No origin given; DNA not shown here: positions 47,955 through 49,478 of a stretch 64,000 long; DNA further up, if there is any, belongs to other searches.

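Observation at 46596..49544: Single 982-aa lipoprotein fusing two unrelated substrate-binding protein classes (LivJ-like + DppA/OppA-like)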

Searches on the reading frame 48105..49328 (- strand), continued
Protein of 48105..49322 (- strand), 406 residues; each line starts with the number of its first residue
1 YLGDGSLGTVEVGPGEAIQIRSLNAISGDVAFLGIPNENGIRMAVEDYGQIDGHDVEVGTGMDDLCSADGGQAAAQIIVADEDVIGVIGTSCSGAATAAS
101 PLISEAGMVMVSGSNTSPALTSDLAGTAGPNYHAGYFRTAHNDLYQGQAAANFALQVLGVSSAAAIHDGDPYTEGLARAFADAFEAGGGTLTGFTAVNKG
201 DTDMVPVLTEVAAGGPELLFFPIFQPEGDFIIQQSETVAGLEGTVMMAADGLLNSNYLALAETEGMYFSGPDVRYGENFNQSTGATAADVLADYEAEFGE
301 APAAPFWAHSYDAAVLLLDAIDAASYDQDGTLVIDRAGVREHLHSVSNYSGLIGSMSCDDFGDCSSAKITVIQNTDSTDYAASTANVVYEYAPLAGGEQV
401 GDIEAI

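Call 44: search_protein_families(library=pfam, proteins=[L009:3533-4591:+, L009:4479-5393:+, L009:5412-6113:+, L009:6181-7869:+, L011:7137-8090:+, L011:8087-8845:+, L015:2418-3479:+, L015:3476-4474:+, L015:4348-5997:+, L024:12823-13548:+], max_evalue=0.0001)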
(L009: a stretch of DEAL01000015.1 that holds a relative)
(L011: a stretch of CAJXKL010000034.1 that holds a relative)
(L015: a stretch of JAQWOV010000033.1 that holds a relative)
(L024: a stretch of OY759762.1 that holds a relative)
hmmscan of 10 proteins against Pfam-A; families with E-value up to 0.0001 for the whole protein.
L009:3533-4591:+ (352 aa): 2 families
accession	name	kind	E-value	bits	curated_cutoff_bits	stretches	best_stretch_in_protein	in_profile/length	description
PF00589.27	Phage_integrase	-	6.4e-26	91.6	27.1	1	169-326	21-168/172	Phage integrase family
PF02899.23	Phage_int_SAM_1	-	8e-06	26.5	22.3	1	26-117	4-82/83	Phage integrase, N-terminal SAM-like domain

L009:4479-5393:+ (304 aa): 0 families

L009:5412-6113:+ (233 aa): 0 families

L009:6181-7869:+ (562 aa): 0 families

L011:7137-8090:+ (317 aa): 2 families
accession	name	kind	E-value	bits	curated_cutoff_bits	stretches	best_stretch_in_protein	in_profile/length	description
PF00005.33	ABC_tran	-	1.1e-35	123.6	25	1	76-232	1-137/137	ABC transporter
PF13304.12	AAA_21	-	1.8e-05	25.4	27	0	88-109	1-22/304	AAA domain, putative AbiEii toxin, Type IV TA system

L011:8087-8845:+ (253 aa): 1 family
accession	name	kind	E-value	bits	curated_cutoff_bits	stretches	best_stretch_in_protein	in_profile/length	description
PF00528.27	BPD_transp_1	-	2.4e-15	57.2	26.4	1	96-251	6-170/184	Binding-protein-dependent transport system inner membrane component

L015:2418-3479:+ (353 aa): 1 family
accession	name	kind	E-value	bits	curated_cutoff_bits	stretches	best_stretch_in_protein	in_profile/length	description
PF02653.21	BPD_transp_2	-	1.9e-45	155.5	26.8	1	57-326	6-268/269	Branched-chain amino acid transport system / permease component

L015:3476-4474:+ (332 aa): 1 family
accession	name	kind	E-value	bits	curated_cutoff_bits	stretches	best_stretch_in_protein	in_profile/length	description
PF02653.21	BPD_transp_2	-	8.5e-43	146.9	26.8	1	40-312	2-269/269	Branched-chain amino acid transport system / permease component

L015:4348-5997:+ (549 aa): 2 families
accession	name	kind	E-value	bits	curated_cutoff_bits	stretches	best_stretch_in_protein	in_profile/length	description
PF00005.33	ABC_tran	-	3.9e-49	167.2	25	2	68-216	3-137/137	ABC transporter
PF13304.12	AAA_21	-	2.7e-08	34.7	27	0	198-245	248-298/304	AAA domain, putative AbiEii toxin, Type IV TA system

L024:12823-13548:+ (241 aa): 0 families

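Call 63: predict_structure(alignment_id=A2)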
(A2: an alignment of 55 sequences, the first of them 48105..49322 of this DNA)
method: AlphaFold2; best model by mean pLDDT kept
length: 406 residues; sequences in the alignment: 55
mean_pLDDT: 91.0   pTM: 0.90
mean pLDDT of the five models: 91.0, 90.6, 90.3, 89.8, 86.6
residues with pLDDT >= 90: 285; 70-90: 108; 50-70: 10; < 50: 3
segments of 3 or more residues with pLDDT < 50: none
pLDDT, mean of each block of 10 residues (from residue 1): 77 96 87 90 97 93 85 93 92 86 94 84 83 91 89 97 94 91 97 91 95 97 92 95 94 90 95 90 97 96 90 98 96 97 94 90 87 93 92 74 57
secondary structure, 60 per line:
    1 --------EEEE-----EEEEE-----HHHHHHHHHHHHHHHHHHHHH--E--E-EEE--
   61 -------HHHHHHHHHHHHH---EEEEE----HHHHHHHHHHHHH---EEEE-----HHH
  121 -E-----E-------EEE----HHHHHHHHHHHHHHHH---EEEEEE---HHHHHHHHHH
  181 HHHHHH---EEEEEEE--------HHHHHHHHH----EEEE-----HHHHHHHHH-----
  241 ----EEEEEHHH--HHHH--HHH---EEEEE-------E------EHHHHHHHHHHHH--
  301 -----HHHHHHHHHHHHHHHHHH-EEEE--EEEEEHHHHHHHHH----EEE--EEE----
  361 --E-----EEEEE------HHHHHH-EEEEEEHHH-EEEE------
elements in order: E9-12 E18-22 H28-48 E56-58 H68-80 E84-88 H93-105 E109-112 E136-138 H143-158 E162-167 H171-186 E190-196 H205-213 E218-221 H227-235 E245-249 H255-258 E267-271 H287-298 H306-323 E325-328 E331-335 H336-344 E349-351 E354-356 E369-373 H380-385 E387-392 E397-400

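Call 65: fold_search(model_id=the predicted structure, library=pdb)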
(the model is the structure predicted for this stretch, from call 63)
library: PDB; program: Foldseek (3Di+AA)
matches with E <= 10: 1743; with E <= 0.001: 1035
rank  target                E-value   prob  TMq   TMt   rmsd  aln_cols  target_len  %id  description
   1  1usg                  4.4e-27  1.00  0.50  0.57   7.3       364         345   25  L-leucine-binding protein, apo form (released 2003-12-18)
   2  1z15                  1.0e-26  1.00  0.54  0.61   6.9       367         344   24  Crystal structure analysis of periplasmic Leu/Ile/Val-binding protein in superopen form (released 2005-10-04)
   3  3td9                  2.4e-26  1.00  0.78  0.90   2.8       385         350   23  Crystal structure of a Leucine binding protein LivK (TM1135) from Thermotoga maritima MSB8 at 1.90 A resolution (released 2011-09-07)
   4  4n0q_A                2.1e-25  1.00  0.73  0.86   2.9       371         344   25  Crystal Structure of an ABC transporter, substrate-binding protein from Brucella melitensis 16M in complex with L-Leuc (released 2013-11-06)
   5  2lbp                  2.3e-25  1.00  0.60  0.68   5.5       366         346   24  STRUCTURE OF THE L-LEUCINE-BINDING PROTEIN REFINED AT 2.4 ANGSTROMS RESOLUTION AND COMPARISON WITH THE LEU(SLASH)ILE(SLA (released 1989-07-12)
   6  4n0q_B                3.4e-25  1.00  0.74  0.86   3.0       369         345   26  Crystal Structure of an ABC transporter, substrate-binding protein from Brucella melitensis 16M in complex with L-Leuc (released 2013-11-06)
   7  3ipc                  3.6e-25  1.00  0.73  0.84   3.0       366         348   22  Structure of ATU2422-GABA F77A mutant receptor in complex with leucine (released 2010-07-14)
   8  2liv                  5.0e-25  1.00  0.58  0.67   5.8       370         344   24  PERIPLASMIC BINDING PROTEIN STRUCTURE AND FUNCTION. REFINED X-RAY STRUCTURES OF THE LEUCINE/ISOLEUCINE/VALINE-BINDING PR (released 1989-07-12)
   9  9jti                  6.8e-25  1.00  0.69  0.50   3.0       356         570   23  X-ray structure of NeIle indicator complexed with isoleucine (released 2024-12-25)
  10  4gnr                  1.1e-24  1.00  0.71  0.81   4.2       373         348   21  1.0 Angstrom resolution crystal structure of the branched-chain amino acid transporter substrate binding protein LivJ fr (released 2012-09-05)
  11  3ip5                  2.5e-24  1.00  0.74  0.85   2.9       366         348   23  Structure of Atu2422-GABA receptor in complex with alanine (released 2010-07-14)
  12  3hut                  1.3e-23  1.00  0.61  0.70   5.8       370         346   20  Crystal structure of a putative branched-chain amino acid ABC transporter from Rhodospirillum rubrum (released 2009-06-30)
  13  8z0g                  1.4e-23  1.00  0.70  0.52   3.2       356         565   24  Crystal structure of NeIle complexed with isoleucine (released 2024-12-25)
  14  7ylt_A                3.9e-22  1.00  0.69  0.77   4.3       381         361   18  Structure of a bacteria protein (released 2023-06-14)
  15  4nv3_A                4.1e-22  1.00  0.72  0.80   6.6       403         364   18  The crystal structure of a solute-binding protein (N280D mutant) from Anabaena variabilis ATCC 29413 in complex with v (released 2013-12-11)
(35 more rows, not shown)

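Call 67: search_protein_representatives(protein=window:48105-49322:-)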
Query: 406 residues. Proteins with E-value up to 0.001 (for the whole library): 9247; up to 1e-10: 3261; up to 1e-30: 518. The best 150 are listed.
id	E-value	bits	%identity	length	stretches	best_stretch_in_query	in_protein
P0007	0.0e+00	1189.3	70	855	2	2-390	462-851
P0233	9.0e-227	768.9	90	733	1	7-403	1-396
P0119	1.2e-222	755.3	87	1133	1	1-405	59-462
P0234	1.9e-209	711.9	84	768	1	1-403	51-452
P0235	5.8e-205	697.1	48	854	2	4-394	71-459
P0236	6.0e-193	657.6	78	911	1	2-392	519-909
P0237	6.3e-189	644.3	77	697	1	13-397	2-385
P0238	2.0e-177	606.5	71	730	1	1-393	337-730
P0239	6.5e-174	594.9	72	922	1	1-397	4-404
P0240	2.2e-172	589.8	71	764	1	1-402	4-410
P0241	3.1e-172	589.4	69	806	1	1-397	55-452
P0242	8.9e-171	584.6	45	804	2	4-380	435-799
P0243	2.1e-165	566.9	89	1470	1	108-403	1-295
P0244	6.5e-154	529.1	62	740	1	1-396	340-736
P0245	7.2e-146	502.6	68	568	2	2-303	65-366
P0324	8.1e-73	262.1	45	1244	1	6-376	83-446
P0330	1.5e-71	257.9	45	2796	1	6-366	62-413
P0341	8.7e-69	248.8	41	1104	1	5-371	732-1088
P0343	2.5e-68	247.3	40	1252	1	6-379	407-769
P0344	4.9e-68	246.4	42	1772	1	6-371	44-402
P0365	4.0e-65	236.8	42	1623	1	6-371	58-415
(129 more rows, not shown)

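Call 68: search_protein_families(library=pfam, proteins=[P0330, P0344, P0365, P0324, P0343, P0341], max_evalue=0.00001)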
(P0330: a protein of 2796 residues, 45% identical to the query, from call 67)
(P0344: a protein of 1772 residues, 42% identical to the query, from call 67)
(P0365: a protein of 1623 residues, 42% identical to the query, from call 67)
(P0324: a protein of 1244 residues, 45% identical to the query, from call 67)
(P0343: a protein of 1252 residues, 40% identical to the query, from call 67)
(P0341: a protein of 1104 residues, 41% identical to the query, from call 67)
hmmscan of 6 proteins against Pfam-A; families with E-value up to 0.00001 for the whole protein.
P0330 (2796 aa): 6 families
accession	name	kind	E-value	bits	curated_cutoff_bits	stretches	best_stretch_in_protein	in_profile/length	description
PF18998.6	Flg_new_2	-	4.2e-80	264.2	23.6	7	2724-2795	3-71/73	Divergent InlB B-repeat domain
PF13458.12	Peripla_BP_6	-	9.2e-36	124.6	31.7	1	73-406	1-323/343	Periplasmic binding protein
PF00496.27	SBP_bac_5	-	1.3e-20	74.3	32.4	1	531-690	196-354/368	Bacterial extracellular solute-binding proteins, family 5 Middle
PF01094.35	ANF_receptor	-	4.5e-20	72.4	25.4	1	108-415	20-345/353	Receptor family ligand binding region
PF13620.12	CarboxypepD_reg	-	4.4e-11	43.4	32.3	1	441-529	2-81/82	Carboxypeptidase regulatory-like domain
PF09479.16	Flg_new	-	1.1e-08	35.5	27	0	2746-2790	15-63/65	Listeria-Bacteroides repeat domain (List_Bact_rpt)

P0344 (1772 aa): 5 families
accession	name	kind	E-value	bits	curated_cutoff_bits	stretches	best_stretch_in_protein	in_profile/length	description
PF13458.12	Peripla_BP_6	-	3.3e-43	149.1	31.7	1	55-394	1-327/343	Periplasmic binding protein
PF01094.35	ANF_receptor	-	1.1e-23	84.3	25.4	1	81-405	8-350/353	Receptor family ligand binding region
PF07676.18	PD40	-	2.6e-18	65.9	20.9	0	883-901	12-30/38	WD40-like Beta Propeller Repeat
PF17851.8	GH43_C2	-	3.2e-13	50.3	22.7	1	425-613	1-202/203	Beta xylosidase C-terminal Concanavalin A-like domain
PF07081.18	DUF1349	-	1.1e-10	41.9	32.4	1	466-615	40-178/179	Protein of unknown function (DUF1349)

P0365 (1623 aa): 2 families
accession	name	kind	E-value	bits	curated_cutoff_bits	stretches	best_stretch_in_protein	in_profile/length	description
PF13458.12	Peripla_BP_6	-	5.5e-35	122.1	31.7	1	69-419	1-337/343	Periplasmic binding protein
PF01094.35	ANF_receptor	-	2.7e-17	63.3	25.4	1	92-420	5-352/353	Receptor family ligand binding region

P0324 (1244 aa): 4 families
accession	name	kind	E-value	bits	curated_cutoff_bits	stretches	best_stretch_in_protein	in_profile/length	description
PF00496.27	SBP_bac_5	-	2.2e-70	238.1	32.4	2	462-776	61-365/368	Bacterial extracellular solute-binding proteins, family 5 Middle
PF13458.12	Peripla_BP_6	-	3.7e-40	139.1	31.7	1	94-430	1-324/343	Periplasmic binding protein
PF01094.35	ANF_receptor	-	4.7e-20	72.4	25.4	1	125-434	16-340/353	Receptor family ligand binding region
PF18998.6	Flg_new_2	-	3.2e-07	30.7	23.6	1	998-1055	15-72/73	Divergent InlB B-repeat domain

P0343 (1252 aa): 9 families
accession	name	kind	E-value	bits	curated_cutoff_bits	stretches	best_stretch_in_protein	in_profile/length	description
PF00069.31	Pkinase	-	1.7e-48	165.7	31.7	1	9-257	1-254/263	Protein kinase domain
PF13458.12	Peripla_BP_6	-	6e-41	141.7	31.7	1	418-745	1-319/343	Periplasmic binding protein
PF07714.23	PK_Tyr_Ser-Thr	-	1.4e-32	113.4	23.1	1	10-257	2-251/258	Protein tyrosine and serine/threonine kinase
PF00496.27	SBP_bac_5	-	1.9e-23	83.6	32.4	1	998-1196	175-366/368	Bacterial extracellular solute-binding proteins, family 5 Middle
PF01094.35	ANF_receptor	-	7.8e-16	58.5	25.4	1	453-753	20-339/353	Receptor family ligand binding region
PF17851.8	GH43_C2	-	1.9e-11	44.5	22.7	1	799-954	1-158/203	Beta xylosidase C-terminal Concanavalin A-like domain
PF13433.12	Peripla_BP_5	-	2.3e-06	27.4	27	1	420-715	2-296/363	Periplasmic binding protein domain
PF07081.18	DUF1349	-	5.8e-06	26.5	32.4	0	852-968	45-159/179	Protein of unknown function (DUF1349)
PF01636.29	APH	-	7.5e-06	26.3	23.2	0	106-151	148-195/239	Phosphotransferase enzyme family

P0341 (1104 aa): 7 families
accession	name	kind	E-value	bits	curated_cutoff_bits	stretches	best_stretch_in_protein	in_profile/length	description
PF00069.31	Pkinase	-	1.7e-48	165.8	31.7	1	11-223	1-207/263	Protein kinase domain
PF13458.12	Peripla_BP_6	-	8.4e-43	147.8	31.7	1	744-1072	1-319/343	Periplasmic binding protein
PF02608.20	Bmp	-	1.8e-41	142.5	24.1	1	422-681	5-254/301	ABC transporter substrate-binding protein PnrA-like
PF07714.23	PK_Tyr_Ser-Thr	-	2e-31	109.7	23.1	1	13-259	3-248/258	Protein tyrosine and serine/threonine kinase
PF01094.35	ANF_receptor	-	9.2e-21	74.7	25.4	1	768-1091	6-350/353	Receptor family ligand binding region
PF01636.29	APH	-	5.9e-07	29.9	23.2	0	17-123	5-104/239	Phosphotransferase enzyme family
PF03109.22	ABC1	-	8.7e-06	25.5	22.9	0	80-163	136-220/244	ABC1 atypical kinase-like domain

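Call 70: search_protein_families(library=pfam, proteins=[L078:5676-7547:+, L078:4228-5466:-, L078:3138-3959:-, L078:1923-2945:-, L014:28-1116:+, L014:1094-2914:+, L014:2839-3774:+, L014:8737-9543:-], max_evalue=0.00001)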
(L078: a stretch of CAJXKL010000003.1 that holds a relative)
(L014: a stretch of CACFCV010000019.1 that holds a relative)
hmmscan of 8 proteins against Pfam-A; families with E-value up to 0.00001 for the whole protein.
L078:5676-7547:+ (623 aa): 2 families
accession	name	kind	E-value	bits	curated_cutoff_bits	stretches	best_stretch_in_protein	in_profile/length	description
PF00501.34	AMP-binding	-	4.1e-63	213.9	29.9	1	25-451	2-384/384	AMP-binding enzyme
PF23562.2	AMP-binding_C_3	-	1.7e-14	54.7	20.8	1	490-623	3-121/124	AMP-binding enzyme C-terminal domain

L078:4228-5466:- (412 aa): 2 families
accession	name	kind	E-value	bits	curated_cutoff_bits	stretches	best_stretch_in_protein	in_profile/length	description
PF02601.20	Exonuc_VII_L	-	1.2e-58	199.5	35.9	2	142-340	1-199/315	Exonuclease VII, large subunit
PF13742.12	tRNA_anti_2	-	9.5e-18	64.7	27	1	8-117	1-94/95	OB-fold nucleic acid binding domain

L078:3138-3959:- (273 aa): 0 families

L078:1923-2945:- (340 aa): 1 family
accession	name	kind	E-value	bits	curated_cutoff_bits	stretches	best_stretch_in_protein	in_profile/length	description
PF00491.26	Arginase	-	2.9e-95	319.4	22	1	54-325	2-277/280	Arginase family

L014:28-1116:+ (362 aa): 2 families
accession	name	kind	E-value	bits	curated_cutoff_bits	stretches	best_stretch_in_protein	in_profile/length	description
PF00384.28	Molybdopterin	-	4e-25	89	24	1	10-155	231-351/353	Molybdopterin oxidoreductase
PF01568.27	Molydop_binding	-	1.7e-21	76.8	26.8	1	246-349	2-109/110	Molydopterin dinucleotide binding domain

L014:1094-2914:+ (606 aa): 5 families
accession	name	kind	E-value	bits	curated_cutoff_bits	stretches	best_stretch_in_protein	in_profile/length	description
PF01512.22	Complex1_51K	-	2.1e-45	154.7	31.2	1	242-412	1-148/150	Nuo51 FMN-binding domain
PF01257.25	2Fe-2S_thioredx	-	3.9e-23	82.3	24.8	1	50-157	8-126/145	Thioredoxin-like [2Fe-2S] ferredoxin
PF10589.14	NADH_4Fe-4S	-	1.5e-22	79.7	23.5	1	524-598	2-76/85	NADH-ubiquinone oxidoreductase-F iron-sulfur binding region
PF10531.15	SLBB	-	1.3e-07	31.8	27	1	437-472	2-37/55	SLBB domain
PF22461.2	SLBB_2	-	5.4e-07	30.1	27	1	436-489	2-51/79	SLBB domain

L014:2839-3774:+ (311 aa): 7 families
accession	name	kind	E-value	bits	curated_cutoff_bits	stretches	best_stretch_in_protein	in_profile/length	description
PF13510.11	Fer2_4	-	5.5e-22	78.1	22.8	1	35-111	2-81/82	2Fe-2S iron-sulfur cluster binding domain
PF04879.21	Molybdop_Fe4S4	-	1.9e-20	73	22.7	1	258-309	2-53/55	Molybdopterin oxidoreductase Fe4S4 domain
PF22117.2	Fer4_Nqo3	-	2.6e-09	37.6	27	1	175-238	7-66/67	NADH-quinone oxidoreductase subunit 3, ferredoxin-like domain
PF12838.12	Fer4_7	-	7.9e-09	36.3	27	1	178-237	1-52/52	4Fe-4S dicluster domain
PF00037.32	Fer4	-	1.6e-08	34.4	21.1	0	173-193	2-22/24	4Fe-4S binding domain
PF13237.11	Fer4_10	-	2.2e-08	34.3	25.5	0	221-271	7-48/53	4Fe-4S dicluster domain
PF13187.11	Fer4_9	-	2.8e-07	30.9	27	0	163-192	18-50/52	4Fe-4S dicluster domain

L014:8737-9543:- (268 aa): 3 families
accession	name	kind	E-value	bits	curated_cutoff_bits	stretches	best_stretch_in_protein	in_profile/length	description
PF13561.12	adh_short_C2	-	3e-63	214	27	1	15-245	1-235/236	Enoyl-(Acyl carrier protein) reductase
PF00106.31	adh_short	-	1.1e-56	191.9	26.6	1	9-199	1-190/195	short chain dehydrogenase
PF08659.16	KR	-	1.4e-09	38.6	22.6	1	11-171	3-162/180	KR domain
